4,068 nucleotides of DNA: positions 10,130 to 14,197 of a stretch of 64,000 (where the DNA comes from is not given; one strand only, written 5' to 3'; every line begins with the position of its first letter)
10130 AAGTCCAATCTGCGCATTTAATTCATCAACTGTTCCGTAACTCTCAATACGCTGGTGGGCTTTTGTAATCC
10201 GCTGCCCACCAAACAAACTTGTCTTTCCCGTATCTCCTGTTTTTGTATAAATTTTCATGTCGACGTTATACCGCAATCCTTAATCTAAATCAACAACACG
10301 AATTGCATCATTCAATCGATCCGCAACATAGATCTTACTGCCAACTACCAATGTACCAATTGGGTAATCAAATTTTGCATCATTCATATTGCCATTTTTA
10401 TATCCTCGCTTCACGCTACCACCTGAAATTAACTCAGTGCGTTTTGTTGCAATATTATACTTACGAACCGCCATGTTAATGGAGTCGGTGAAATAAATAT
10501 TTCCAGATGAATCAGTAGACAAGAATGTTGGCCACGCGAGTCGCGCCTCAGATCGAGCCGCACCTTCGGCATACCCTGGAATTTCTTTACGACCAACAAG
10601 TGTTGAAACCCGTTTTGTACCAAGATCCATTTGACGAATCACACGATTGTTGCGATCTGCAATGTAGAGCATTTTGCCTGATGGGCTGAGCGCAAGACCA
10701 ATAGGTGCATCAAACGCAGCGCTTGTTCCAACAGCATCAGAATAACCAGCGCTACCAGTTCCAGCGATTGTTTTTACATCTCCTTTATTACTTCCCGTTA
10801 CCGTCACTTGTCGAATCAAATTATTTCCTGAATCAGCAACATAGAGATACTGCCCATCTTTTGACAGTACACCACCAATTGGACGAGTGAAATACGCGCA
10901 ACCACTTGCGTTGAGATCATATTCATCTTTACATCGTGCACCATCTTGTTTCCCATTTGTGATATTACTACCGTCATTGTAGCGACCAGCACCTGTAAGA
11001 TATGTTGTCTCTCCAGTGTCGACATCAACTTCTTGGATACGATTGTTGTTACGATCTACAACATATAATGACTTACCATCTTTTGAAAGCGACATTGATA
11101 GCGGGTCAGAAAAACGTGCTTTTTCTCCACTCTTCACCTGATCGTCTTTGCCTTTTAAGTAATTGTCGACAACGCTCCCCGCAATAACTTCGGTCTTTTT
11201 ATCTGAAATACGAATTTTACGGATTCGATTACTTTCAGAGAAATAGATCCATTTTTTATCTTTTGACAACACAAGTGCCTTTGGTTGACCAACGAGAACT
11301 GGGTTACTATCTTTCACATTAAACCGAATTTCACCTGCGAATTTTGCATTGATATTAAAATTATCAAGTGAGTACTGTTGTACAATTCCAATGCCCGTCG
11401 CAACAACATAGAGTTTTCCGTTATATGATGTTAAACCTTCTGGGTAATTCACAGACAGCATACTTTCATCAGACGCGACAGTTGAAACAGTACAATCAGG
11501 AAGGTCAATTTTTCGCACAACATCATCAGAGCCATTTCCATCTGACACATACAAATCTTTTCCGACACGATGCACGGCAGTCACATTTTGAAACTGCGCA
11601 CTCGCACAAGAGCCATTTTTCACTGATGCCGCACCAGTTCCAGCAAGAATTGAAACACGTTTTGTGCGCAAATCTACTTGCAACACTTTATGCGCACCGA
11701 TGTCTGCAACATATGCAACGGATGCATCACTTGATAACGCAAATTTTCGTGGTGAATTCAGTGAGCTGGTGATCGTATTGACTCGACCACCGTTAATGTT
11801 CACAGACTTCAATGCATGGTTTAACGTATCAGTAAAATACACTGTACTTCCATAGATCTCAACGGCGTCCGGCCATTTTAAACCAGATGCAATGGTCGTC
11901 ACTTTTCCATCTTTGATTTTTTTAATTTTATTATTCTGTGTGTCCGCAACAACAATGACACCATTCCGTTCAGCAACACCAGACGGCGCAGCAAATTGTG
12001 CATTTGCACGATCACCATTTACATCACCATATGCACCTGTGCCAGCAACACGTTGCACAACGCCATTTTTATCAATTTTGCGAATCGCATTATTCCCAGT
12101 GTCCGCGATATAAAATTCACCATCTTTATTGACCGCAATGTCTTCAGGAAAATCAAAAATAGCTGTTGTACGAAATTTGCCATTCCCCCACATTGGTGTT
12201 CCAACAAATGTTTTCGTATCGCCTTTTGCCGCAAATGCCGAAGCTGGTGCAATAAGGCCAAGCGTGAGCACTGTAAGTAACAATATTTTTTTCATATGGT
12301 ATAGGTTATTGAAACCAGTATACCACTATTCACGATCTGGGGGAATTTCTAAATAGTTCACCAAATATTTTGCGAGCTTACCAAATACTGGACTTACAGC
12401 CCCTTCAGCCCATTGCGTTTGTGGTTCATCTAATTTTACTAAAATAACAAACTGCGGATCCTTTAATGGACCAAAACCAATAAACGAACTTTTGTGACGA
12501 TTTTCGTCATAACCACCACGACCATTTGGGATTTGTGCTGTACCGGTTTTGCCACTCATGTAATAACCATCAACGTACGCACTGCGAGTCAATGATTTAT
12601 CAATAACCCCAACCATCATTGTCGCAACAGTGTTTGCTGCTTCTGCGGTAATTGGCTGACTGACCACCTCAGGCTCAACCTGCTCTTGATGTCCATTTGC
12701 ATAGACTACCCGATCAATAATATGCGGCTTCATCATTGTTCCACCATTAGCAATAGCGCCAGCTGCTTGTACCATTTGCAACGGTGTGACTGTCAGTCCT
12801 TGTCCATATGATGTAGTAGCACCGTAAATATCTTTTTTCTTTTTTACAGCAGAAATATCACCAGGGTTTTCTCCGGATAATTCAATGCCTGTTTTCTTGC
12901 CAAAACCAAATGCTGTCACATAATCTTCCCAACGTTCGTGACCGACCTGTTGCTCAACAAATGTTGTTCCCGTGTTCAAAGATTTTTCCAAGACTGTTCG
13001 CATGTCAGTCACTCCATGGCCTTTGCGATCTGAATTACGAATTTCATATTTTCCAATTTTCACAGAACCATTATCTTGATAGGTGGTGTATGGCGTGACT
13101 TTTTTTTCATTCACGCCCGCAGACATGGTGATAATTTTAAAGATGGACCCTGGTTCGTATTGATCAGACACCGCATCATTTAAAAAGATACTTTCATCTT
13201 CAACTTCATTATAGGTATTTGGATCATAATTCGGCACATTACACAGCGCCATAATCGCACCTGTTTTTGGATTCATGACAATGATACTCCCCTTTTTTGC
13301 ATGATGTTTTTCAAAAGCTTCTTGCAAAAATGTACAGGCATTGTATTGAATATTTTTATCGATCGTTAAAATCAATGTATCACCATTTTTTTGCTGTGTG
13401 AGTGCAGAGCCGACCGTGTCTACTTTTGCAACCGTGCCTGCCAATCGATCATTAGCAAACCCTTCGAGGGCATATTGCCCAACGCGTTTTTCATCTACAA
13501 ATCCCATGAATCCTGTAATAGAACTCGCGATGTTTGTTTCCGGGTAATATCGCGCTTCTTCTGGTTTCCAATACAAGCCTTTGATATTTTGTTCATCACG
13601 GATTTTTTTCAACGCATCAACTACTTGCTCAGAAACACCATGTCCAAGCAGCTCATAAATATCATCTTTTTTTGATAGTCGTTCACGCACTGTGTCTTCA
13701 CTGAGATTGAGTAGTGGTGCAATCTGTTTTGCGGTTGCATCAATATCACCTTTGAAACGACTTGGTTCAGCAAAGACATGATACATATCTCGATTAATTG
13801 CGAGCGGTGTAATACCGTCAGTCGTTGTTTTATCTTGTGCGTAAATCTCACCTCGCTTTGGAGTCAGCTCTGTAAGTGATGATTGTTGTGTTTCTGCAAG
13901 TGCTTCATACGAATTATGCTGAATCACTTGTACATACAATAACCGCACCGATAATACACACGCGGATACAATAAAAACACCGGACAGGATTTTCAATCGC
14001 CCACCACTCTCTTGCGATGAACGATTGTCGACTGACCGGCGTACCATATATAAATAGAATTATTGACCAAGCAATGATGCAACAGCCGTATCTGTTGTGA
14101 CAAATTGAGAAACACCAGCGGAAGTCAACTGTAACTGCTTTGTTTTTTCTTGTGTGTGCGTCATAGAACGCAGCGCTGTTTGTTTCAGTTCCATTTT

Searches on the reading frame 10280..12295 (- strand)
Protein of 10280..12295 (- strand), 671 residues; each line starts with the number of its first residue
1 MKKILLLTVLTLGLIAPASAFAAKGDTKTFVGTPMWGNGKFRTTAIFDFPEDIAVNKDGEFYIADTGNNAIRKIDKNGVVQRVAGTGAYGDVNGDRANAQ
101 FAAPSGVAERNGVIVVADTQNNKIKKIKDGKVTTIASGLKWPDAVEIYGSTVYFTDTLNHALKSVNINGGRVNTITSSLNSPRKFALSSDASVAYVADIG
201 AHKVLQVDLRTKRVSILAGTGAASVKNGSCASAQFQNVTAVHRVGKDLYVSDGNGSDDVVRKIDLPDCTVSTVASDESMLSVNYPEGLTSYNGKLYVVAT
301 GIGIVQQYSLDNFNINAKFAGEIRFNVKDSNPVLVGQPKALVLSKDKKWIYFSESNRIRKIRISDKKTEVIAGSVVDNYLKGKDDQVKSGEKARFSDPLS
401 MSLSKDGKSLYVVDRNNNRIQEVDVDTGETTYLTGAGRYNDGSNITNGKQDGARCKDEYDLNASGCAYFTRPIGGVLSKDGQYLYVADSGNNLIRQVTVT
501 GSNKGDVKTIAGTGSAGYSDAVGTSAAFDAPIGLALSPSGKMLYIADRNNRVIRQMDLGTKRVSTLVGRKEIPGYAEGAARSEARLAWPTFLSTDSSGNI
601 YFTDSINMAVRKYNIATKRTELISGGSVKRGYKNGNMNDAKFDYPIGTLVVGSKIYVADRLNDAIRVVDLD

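Call 38: search_protein_families(library=pfam, proteins=[window:10280-12295:-], max_evalue=0.001)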
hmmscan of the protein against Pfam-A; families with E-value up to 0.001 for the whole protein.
window:10280-12295:- (671 aa): 7 families
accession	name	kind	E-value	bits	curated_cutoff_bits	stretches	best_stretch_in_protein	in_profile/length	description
PF01436.27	NHL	-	1.1e-27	95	20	1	47-73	1-27/28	NHL repeat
PF25021.1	TEN_NHL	-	3.2e-18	66.3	27.1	2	333-497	198-356/357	Teneurin NHL domain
PF08450.18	SGL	-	7.8e-13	49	26.3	0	401-455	139-191/246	SMP-30/Gluconolactonase/LRE-like region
PF01731.26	Arylesterase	-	5.1e-07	30.2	21.3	0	526-556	51-81/86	Arylesterase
PF13449.12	Phytase-like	-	3.8e-06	27.5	27.6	0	50-90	70-110/284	Esterase-like activity of phytase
PF10282.15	Lactonase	-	8e-05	22.4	21.7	0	341-427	249-324/344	Lactonase, 7-bladed beta-propeller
PF05694.17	SBP56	-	0.0007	18.9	34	0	340-413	308-383/453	56kDa selenium binding protein (SBP56)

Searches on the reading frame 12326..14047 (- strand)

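Call 38: search_protein_families(library=pfam, proteins=[window:12326-14047:-], max_evalue=0.001)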
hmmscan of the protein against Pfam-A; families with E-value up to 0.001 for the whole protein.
window:12326-14047:- (573 aa): 2 families
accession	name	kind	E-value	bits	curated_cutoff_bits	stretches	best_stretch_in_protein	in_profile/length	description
PF00905.27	Transpeptidase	-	1.4e-75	254.7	22.1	1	253-558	1-297/299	Penicillin binding protein transpeptidase domain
PF03717.20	PBP_dimer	-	9.7e-11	42.8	24.4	1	62-204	3-146/180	Penicillin-binding Protein dimerisation domain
